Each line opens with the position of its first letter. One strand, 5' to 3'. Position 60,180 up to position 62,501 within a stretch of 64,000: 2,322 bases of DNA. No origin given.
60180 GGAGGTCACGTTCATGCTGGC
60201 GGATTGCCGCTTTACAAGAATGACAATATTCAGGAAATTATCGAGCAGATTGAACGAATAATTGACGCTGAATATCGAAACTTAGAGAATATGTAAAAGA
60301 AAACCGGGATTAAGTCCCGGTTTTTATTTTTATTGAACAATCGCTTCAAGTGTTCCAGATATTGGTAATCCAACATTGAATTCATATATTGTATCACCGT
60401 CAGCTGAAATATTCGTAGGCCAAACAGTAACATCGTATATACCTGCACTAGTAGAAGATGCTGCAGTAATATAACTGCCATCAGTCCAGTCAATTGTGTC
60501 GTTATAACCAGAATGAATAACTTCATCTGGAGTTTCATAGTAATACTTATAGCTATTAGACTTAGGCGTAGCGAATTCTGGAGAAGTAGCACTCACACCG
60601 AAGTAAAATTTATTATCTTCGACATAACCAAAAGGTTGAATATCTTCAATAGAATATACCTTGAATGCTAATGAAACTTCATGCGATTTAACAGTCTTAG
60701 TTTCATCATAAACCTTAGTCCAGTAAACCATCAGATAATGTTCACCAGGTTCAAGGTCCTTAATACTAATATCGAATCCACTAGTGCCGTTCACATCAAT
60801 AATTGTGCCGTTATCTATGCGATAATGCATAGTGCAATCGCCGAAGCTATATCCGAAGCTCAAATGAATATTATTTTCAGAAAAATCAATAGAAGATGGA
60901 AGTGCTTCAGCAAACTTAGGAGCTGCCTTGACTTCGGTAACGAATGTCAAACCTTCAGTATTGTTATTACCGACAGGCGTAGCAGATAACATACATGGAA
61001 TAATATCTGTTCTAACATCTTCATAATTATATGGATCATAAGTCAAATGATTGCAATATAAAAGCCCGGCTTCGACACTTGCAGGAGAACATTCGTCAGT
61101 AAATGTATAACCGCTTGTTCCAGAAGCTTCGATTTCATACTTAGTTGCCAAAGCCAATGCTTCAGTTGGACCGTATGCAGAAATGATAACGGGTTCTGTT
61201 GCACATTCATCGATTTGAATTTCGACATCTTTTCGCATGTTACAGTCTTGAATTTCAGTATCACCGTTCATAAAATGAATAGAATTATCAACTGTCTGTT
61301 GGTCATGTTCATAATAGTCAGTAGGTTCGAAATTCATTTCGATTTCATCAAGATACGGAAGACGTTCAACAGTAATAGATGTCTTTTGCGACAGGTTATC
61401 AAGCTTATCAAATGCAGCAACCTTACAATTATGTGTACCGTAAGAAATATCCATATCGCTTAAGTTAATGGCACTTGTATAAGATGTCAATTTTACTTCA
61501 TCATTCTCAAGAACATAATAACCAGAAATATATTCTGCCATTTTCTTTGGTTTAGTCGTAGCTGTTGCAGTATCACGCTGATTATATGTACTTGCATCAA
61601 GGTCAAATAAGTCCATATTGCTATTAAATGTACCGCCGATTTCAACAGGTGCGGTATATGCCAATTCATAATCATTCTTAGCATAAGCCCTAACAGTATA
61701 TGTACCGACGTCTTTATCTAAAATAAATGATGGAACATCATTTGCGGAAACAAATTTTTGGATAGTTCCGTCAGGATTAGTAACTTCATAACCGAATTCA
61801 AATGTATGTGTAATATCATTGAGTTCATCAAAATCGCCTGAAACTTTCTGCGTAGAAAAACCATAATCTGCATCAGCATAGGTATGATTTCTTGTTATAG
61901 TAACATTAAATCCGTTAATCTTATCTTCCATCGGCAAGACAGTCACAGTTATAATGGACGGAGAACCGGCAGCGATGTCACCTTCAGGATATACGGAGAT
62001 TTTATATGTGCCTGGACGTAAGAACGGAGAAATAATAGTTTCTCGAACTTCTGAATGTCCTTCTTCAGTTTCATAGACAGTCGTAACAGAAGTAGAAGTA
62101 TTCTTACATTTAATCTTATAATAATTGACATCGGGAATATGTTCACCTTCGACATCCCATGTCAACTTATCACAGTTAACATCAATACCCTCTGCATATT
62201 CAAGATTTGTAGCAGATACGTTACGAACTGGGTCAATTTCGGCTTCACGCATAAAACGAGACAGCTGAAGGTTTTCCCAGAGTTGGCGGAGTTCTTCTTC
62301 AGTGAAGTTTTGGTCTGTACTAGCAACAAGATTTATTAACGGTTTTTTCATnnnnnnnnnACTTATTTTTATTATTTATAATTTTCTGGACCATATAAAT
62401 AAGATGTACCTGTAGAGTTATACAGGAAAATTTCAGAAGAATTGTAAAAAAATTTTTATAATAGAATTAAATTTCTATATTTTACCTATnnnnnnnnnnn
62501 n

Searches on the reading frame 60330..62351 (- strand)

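Call 39: search_protein_families(library=phrogs, proteins=[window:60330-62351:-], max_evalue=0.001)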
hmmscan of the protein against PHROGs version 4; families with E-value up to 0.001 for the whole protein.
window:60330-62351:- (673 aa): 0 families

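Call 51: search_protein_families(library=ncbifam, proteins=[window:60330-62351:-], max_evalue=0.01)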
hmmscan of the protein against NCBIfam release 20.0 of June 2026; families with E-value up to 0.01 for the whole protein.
window:60330-62351:- (673 aa): 0 families

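Call 87: search_protein_families(library=pfam, proteins=[window:60330-62351:-], max_evalue=0.01)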
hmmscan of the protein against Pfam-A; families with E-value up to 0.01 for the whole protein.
window:60330-62351:- (673 aa): 1 family
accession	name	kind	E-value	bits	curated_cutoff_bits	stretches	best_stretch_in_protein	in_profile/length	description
PF00801.26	PKD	-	0.0031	17.9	23.5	0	179-231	29-72/80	PKD domain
